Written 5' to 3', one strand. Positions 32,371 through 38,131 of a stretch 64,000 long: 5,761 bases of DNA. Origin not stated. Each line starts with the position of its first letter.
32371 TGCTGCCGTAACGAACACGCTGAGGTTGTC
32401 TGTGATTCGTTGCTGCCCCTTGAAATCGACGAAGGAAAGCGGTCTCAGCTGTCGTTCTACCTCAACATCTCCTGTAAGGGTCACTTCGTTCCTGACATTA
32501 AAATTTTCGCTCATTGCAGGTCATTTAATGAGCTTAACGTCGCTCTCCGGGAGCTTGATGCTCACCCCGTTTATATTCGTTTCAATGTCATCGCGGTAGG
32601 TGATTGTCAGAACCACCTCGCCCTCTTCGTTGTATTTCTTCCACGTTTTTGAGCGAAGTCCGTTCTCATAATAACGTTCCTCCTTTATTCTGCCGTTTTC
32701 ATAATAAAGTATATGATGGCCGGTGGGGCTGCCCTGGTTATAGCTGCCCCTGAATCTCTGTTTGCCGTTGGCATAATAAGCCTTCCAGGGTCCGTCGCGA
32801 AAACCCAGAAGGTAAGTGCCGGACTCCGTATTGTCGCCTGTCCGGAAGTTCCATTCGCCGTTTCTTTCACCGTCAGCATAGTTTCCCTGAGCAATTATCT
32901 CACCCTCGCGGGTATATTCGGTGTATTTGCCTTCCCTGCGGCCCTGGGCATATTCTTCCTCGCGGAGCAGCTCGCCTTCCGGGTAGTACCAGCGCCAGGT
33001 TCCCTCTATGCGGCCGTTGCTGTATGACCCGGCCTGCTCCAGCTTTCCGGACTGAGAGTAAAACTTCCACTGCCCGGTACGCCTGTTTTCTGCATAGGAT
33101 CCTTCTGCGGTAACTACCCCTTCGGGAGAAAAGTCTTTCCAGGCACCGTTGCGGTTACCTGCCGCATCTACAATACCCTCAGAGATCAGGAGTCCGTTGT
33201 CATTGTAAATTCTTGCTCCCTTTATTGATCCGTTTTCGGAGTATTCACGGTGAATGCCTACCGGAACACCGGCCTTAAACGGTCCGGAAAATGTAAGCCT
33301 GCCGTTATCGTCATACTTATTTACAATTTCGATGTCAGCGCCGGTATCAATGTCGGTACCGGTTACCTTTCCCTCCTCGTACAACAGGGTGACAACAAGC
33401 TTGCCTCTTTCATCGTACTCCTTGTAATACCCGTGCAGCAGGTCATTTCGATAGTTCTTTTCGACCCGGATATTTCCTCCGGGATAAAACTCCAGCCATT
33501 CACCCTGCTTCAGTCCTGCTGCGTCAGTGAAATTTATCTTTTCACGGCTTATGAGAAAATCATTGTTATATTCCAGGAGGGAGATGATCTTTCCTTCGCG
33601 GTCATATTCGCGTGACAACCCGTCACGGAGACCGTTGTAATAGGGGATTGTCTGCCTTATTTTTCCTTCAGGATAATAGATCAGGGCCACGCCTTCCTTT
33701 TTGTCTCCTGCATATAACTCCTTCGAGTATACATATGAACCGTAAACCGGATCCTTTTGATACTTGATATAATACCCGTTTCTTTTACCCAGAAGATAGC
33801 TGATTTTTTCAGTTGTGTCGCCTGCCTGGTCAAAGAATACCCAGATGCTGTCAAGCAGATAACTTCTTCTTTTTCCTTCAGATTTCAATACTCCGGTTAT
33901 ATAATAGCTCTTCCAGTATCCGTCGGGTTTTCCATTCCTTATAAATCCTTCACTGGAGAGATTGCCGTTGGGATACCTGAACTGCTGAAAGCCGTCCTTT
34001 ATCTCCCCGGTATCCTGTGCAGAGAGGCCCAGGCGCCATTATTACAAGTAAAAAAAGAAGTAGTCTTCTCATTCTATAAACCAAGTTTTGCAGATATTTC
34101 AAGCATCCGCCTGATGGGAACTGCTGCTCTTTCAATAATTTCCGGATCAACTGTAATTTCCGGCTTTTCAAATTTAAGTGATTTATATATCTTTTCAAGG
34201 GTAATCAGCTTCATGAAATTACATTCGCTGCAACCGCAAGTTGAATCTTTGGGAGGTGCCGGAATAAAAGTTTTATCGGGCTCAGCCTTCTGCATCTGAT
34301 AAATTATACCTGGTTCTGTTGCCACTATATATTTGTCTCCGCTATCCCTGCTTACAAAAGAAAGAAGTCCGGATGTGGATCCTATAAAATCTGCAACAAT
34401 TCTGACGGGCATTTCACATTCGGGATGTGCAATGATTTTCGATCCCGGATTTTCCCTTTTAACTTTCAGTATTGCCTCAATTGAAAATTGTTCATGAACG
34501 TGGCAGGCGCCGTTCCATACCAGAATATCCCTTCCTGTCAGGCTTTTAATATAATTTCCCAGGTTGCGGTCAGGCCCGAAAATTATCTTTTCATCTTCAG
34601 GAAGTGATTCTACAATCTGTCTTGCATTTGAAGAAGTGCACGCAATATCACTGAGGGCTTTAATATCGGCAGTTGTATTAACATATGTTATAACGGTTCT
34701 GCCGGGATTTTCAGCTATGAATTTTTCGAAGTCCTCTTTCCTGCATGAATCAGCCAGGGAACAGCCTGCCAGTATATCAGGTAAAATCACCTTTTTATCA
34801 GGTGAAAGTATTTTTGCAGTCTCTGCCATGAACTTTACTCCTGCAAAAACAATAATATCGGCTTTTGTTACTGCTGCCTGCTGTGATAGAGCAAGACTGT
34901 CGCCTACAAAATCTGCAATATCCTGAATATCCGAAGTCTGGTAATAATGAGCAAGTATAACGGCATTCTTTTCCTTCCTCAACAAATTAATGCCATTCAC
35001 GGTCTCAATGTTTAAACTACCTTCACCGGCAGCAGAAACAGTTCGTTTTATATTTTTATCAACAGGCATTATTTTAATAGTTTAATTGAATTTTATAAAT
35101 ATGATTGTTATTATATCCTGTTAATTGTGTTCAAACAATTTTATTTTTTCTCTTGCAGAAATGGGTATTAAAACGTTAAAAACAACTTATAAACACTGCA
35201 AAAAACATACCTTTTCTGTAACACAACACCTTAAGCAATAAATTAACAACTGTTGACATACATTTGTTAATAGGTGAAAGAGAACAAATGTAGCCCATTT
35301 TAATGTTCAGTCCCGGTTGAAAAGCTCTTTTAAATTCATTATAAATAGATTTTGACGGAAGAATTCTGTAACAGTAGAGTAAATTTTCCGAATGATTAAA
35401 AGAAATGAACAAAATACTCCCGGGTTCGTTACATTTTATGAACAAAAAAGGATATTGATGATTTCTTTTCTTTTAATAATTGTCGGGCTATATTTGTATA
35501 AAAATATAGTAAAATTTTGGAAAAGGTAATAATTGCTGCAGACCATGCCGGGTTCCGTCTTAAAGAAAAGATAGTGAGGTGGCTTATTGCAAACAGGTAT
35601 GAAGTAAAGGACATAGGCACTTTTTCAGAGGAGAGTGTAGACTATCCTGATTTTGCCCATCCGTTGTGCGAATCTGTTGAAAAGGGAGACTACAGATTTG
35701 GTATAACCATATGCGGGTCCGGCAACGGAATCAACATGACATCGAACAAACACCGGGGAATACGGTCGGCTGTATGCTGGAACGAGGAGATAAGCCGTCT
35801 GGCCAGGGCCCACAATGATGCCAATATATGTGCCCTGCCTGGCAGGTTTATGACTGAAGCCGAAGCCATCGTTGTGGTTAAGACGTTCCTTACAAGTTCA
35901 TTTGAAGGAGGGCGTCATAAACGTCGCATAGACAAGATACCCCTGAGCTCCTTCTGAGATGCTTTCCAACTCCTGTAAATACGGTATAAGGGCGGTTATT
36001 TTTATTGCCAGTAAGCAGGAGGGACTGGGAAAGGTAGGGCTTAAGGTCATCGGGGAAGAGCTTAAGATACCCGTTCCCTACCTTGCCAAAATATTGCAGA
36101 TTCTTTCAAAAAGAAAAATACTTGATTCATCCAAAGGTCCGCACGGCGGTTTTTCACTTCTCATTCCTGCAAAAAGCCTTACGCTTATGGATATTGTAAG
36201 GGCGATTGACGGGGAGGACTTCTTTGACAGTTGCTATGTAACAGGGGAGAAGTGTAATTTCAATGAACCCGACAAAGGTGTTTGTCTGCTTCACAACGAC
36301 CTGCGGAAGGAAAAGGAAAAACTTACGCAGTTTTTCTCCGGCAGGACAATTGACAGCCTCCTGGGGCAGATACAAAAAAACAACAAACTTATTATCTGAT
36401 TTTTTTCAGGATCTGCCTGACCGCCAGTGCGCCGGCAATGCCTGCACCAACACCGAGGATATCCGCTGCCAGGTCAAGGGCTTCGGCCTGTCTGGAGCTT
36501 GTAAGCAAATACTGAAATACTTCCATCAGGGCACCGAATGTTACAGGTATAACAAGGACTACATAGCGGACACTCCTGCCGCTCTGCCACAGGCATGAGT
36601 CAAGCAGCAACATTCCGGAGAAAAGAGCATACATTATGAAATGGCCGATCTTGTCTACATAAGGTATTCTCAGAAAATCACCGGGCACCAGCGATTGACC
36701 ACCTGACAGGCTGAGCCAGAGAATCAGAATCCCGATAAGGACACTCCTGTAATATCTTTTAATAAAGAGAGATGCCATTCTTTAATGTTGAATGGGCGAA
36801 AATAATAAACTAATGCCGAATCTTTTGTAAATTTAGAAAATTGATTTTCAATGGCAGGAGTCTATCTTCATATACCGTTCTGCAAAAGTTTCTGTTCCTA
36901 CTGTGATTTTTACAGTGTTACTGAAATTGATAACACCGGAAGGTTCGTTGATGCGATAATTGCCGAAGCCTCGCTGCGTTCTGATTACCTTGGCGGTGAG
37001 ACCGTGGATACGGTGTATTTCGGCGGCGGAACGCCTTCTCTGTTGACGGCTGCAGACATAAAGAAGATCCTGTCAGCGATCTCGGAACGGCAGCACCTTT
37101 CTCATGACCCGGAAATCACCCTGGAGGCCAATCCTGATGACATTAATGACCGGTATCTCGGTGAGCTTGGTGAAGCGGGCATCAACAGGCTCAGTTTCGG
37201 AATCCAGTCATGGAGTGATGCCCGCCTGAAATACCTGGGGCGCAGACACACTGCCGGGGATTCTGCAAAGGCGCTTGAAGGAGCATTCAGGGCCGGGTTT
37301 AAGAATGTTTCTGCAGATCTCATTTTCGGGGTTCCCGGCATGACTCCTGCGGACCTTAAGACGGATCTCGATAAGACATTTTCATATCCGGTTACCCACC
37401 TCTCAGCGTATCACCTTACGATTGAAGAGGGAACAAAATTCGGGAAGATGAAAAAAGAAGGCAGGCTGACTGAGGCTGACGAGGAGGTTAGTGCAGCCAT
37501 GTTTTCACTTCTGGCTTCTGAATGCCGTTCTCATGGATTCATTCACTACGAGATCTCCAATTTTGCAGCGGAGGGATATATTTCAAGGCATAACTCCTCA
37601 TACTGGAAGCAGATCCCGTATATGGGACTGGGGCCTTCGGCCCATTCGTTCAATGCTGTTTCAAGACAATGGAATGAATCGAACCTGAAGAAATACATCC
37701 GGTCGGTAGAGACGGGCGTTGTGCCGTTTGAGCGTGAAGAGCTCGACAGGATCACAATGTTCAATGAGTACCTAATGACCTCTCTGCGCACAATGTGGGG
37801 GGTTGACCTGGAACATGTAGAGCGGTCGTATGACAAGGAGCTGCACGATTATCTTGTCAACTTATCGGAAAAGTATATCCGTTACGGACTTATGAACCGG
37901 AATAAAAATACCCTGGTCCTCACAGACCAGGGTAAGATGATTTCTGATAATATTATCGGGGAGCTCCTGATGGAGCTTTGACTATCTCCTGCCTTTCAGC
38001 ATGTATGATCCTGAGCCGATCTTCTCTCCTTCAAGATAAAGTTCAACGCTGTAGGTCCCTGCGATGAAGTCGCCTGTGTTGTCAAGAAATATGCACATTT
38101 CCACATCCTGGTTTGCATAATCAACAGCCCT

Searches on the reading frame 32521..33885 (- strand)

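Call 87: search_protein_families(library=pfam, proteins=[window:32521-33885:-], max_evalue=0.00001)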
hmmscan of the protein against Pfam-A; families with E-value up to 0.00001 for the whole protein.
window:32521-33885:- (454 aa): 1 family
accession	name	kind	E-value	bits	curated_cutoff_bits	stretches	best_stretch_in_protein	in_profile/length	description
PF07661.19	MORN_2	-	4.8e-40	131.3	29.6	0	294-312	2-20/22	MORN repeat variant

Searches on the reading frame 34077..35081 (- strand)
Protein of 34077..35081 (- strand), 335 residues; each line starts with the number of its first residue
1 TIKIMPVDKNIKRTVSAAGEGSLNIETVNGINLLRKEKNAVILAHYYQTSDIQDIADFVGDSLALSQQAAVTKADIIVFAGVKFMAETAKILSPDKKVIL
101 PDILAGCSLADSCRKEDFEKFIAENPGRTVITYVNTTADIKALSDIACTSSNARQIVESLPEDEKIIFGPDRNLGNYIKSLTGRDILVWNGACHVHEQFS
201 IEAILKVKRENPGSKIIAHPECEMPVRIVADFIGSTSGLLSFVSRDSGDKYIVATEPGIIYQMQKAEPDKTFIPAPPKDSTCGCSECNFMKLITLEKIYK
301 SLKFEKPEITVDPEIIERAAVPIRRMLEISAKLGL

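Call 88: search_protein_families(library=pfam, proteins=[window:34077-35081:-], max_evalue=0.001)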
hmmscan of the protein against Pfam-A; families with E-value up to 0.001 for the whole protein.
window:34077-35081:- (335 aa): 1 family
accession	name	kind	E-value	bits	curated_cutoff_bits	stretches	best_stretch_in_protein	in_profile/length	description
PF02445.21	NadA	-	6.7e-120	400.1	27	1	31-328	3-295/295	Quinolinate synthetase A protein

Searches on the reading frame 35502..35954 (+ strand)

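Call 21: search_protein_families(library=pfam, proteins=[window:35502-35954:+], max_evalue=1)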
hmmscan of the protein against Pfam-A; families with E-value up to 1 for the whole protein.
window:35502-35954:+ (151 aa): 1 family
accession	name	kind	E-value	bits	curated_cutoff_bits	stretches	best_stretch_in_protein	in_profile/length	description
PF02502.23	LacAB_rpiB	-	2.1e-54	183.7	24.7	1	9-146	1-138/138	Ribose/Galactose Isomerase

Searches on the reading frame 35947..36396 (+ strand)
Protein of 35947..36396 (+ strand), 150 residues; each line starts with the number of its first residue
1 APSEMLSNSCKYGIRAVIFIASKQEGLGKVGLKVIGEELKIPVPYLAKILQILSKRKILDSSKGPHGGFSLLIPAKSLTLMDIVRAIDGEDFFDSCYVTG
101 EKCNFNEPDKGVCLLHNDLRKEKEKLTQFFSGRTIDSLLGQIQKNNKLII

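Call 21: search_protein_families(library=pfam, proteins=[window:35947-36396:+], max_evalue=1)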
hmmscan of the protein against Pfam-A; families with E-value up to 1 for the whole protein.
window:35947-36396:+ (150 aa): 2 families
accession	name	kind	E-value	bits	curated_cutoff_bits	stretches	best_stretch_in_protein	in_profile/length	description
PF02082.26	Rrf2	-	4.2e-22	79.1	30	1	6-139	1-130/132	Iron-dependent Transcriptional regulator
PF02928.21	zf-C5HC2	-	0.084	13.6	22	1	96-121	8-33/54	C5HC2 zinc finger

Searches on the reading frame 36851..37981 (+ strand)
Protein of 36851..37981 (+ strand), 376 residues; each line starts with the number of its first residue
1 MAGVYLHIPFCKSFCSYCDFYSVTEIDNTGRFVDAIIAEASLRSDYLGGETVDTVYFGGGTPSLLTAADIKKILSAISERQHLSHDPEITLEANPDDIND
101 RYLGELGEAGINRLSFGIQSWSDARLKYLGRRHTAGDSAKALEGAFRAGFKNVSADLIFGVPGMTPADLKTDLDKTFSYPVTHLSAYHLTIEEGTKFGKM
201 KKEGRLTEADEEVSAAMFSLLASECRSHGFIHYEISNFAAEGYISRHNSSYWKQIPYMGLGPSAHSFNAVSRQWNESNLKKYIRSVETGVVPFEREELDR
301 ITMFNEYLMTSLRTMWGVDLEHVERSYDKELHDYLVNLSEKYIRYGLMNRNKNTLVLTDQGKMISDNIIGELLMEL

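Call 6: search_protein_families(library=pfam, proteins=[window:36851-37981:+], max_evalue=0.01)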
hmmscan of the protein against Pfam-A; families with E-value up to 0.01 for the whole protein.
window:36851-37981:+ (376 aa): 2 families
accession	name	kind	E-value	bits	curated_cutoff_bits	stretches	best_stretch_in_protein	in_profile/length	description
PF04055.27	Radical_SAM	-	6.6e-26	91.9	29.5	1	6-174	2-164/166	Radical SAM superfamily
PF06969.22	HemN_C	-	7.3e-08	32.8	24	1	298-363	1-66/67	HemN C-terminal domain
